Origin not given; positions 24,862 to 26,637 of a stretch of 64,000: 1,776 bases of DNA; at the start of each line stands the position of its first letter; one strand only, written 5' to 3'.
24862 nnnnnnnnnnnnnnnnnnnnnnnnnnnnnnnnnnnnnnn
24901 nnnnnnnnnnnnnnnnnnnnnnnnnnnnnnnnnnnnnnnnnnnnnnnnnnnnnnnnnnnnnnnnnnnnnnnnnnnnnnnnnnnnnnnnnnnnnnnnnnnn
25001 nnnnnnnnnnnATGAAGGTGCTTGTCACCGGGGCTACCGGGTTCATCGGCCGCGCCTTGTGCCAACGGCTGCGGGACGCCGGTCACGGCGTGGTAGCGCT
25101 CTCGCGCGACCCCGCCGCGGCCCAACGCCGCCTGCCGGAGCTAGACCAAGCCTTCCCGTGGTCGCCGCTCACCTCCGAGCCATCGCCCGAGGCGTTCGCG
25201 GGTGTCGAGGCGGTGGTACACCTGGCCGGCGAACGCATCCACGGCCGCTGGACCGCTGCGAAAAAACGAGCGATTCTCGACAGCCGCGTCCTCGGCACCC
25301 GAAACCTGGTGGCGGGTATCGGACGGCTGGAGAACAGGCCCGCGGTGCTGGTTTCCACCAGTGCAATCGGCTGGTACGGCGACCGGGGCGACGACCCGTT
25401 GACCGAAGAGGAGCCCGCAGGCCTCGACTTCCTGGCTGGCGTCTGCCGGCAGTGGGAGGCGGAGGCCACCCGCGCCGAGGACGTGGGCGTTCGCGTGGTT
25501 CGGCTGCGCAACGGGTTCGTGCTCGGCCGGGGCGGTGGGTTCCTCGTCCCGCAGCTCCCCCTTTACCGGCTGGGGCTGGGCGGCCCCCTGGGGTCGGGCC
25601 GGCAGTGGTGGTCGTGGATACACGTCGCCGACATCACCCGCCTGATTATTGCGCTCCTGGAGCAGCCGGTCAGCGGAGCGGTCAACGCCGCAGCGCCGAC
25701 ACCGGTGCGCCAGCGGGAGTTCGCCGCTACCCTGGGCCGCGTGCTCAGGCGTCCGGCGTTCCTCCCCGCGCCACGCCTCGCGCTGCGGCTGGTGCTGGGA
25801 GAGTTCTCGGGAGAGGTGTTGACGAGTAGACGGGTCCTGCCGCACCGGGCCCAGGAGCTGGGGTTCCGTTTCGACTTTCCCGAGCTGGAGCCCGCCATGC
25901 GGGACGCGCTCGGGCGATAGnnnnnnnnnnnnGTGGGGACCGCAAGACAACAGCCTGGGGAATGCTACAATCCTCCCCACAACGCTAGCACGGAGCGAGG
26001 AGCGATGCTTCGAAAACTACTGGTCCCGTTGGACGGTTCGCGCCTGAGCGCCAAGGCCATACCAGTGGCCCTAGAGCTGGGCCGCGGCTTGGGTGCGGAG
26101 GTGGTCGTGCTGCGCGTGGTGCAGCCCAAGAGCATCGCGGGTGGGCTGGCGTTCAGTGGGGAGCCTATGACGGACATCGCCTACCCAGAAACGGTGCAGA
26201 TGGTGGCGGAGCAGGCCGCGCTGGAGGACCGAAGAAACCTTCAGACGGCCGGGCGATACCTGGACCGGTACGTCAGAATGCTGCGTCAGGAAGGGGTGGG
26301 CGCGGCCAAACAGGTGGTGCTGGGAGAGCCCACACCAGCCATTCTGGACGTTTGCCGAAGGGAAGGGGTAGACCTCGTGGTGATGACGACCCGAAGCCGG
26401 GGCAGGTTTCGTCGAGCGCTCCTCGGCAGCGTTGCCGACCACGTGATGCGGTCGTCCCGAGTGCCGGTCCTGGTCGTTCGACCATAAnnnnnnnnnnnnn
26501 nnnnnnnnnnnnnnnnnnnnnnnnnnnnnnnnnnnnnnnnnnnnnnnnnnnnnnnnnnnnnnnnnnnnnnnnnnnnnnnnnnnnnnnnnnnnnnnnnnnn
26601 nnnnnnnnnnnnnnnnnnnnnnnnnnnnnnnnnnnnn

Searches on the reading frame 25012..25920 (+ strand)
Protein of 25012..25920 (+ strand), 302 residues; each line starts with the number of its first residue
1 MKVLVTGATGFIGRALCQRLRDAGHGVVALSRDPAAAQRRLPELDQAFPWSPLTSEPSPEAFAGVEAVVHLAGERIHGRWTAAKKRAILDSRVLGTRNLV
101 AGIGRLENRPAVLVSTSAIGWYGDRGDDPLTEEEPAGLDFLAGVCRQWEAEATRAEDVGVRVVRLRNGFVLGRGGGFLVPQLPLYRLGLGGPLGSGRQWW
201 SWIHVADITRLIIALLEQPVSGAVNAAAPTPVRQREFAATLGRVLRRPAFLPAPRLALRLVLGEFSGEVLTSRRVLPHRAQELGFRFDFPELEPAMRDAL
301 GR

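Call 68: search_protein_families(library=pfam, proteins=[window:25012-25920:+], max_evalue=0.001)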
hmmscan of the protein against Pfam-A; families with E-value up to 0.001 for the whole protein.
window:25012-25920:+ (302 aa): 9 families
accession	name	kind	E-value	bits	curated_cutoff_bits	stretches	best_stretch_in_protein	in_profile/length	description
PF01370.27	Epimerase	-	4.1e-26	92.3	20.9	1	3-223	1-232/240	NAD dependent epimerase/dehydratase family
PF08338.16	DUF1731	-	1.1e-17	63.9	27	1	253-299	1-47/47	Domain of unknown function (DUF1731)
PF16363.11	GDP_Man_Dehyd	-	7.2e-10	39.3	27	1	4-135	1-146/332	GDP-mannose 4,6 dehydratase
PF13460.12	NAD_binding_10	-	3.3e-08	34.1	27.2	1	7-120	1-102/184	NAD(P)H-binding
PF00106.31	adh_short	-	0.00021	21.3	26.6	1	3-47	3-47/195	short chain dehydrogenase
PF05368.20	NmrA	-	0.00033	20.8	27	1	2-35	4-38/298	NmrA-like family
PF01073.25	3Beta_HSD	-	0.00034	20.2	22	0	4-124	1-122/280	3-beta hydroxysteroid dehydrogenase/isomerase family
PF08659.16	KR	-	0.00037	20.9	22.6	0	3-44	3-48/180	KR domain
PF07993.18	NAD_binding_4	-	0.00037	20.2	20.1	0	5-54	1-56/258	Male sterility protein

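Call 74: find_encoding_contigs(protein=window:25012-25920:+, flank=10000, max_places=8)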
Protein window:25012-25920:+ (302 aa): no gene with exactly this product is on record in the collection.

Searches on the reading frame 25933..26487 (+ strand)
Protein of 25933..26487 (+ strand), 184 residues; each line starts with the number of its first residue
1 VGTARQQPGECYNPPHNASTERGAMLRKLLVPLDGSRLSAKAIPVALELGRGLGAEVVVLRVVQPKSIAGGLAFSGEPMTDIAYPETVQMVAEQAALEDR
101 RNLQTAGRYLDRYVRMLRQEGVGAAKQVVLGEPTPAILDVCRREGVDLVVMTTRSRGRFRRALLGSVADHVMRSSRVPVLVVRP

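Call 68: search_protein_families(library=pfam, proteins=[window:25933-26487:+], max_evalue=0.001)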
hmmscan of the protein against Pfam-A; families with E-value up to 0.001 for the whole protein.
window:25933-26487:+ (184 aa): 1 family
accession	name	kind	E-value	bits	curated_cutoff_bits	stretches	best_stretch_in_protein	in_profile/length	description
PF00582.32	Usp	-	2.7e-28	99.7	24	1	25-183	1-141/141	Universal stress protein family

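Call 73: find_encoding_contigs(protein=window:25933-26487:+, flank=10000, max_places=8)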
Protein window:25933-26487:+ (184 aa): no gene with exactly this product is on record in the collection.
